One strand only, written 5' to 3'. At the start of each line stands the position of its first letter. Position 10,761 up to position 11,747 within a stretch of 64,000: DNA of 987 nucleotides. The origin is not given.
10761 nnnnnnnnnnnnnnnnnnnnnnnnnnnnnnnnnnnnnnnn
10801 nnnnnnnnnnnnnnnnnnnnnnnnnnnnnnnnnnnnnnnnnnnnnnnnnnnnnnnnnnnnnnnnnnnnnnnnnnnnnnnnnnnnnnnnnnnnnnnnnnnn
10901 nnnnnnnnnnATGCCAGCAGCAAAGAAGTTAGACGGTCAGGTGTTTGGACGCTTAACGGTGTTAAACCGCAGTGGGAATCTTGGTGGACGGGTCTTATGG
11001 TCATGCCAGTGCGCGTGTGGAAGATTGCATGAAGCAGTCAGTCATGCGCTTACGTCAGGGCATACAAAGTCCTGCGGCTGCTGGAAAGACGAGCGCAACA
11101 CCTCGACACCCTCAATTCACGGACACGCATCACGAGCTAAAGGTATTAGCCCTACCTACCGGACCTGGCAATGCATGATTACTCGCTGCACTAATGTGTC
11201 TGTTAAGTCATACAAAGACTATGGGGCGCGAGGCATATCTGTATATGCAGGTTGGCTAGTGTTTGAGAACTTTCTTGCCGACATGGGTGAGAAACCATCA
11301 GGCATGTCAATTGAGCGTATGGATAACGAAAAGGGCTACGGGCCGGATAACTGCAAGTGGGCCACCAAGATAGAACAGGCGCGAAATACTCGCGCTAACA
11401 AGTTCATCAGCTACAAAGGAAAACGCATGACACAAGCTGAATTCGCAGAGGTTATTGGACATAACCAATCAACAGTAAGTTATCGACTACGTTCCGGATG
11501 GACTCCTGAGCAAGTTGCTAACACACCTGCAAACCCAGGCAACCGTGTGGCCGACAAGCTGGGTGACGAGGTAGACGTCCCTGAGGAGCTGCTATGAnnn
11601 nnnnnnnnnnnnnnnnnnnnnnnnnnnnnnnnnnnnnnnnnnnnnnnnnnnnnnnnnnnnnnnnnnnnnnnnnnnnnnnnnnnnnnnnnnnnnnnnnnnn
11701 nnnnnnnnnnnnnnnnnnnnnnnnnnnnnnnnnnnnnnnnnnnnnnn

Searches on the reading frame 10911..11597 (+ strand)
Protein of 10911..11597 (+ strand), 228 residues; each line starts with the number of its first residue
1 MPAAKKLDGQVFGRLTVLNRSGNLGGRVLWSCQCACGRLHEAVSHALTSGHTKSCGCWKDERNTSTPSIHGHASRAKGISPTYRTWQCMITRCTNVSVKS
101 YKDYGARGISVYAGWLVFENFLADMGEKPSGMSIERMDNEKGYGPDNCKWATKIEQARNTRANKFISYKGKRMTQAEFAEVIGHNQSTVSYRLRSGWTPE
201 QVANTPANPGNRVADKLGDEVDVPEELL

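Call 71: search_protein_families(library=phrogs, proteins=[window:10911-11597:+], max_evalue=0.00001)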
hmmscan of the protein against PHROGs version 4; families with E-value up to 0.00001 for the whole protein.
window:10911-11597:+ (228 aa): 6 families
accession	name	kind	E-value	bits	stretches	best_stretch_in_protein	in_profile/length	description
phrog_374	-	DNA, RNA and nucleotide metabolism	2.1e-64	219.4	1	1-208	191-401/617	HNH endonuclease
phrog_3377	-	DNA, RNA and nucleotide metabolism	5.1e-46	158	1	79-211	11-145/196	HNH endonuclease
phrog_8790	-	DNA, RNA and nucleotide metabolism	7.2e-35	122.1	1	69-195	12-134/241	restriction endonuclease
phrog_2081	-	DNA, RNA and nucleotide metabolism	3.4e-26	93.4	1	79-194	102-237/433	HNH endonuclease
phrog_953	-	DNA, RNA and nucleotide metabolism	7.3e-14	52.9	1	79-153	221-298/420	HNH endonuclease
phrog_22195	-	unknown function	2.8e-06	28.2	1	4-64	7-64/148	-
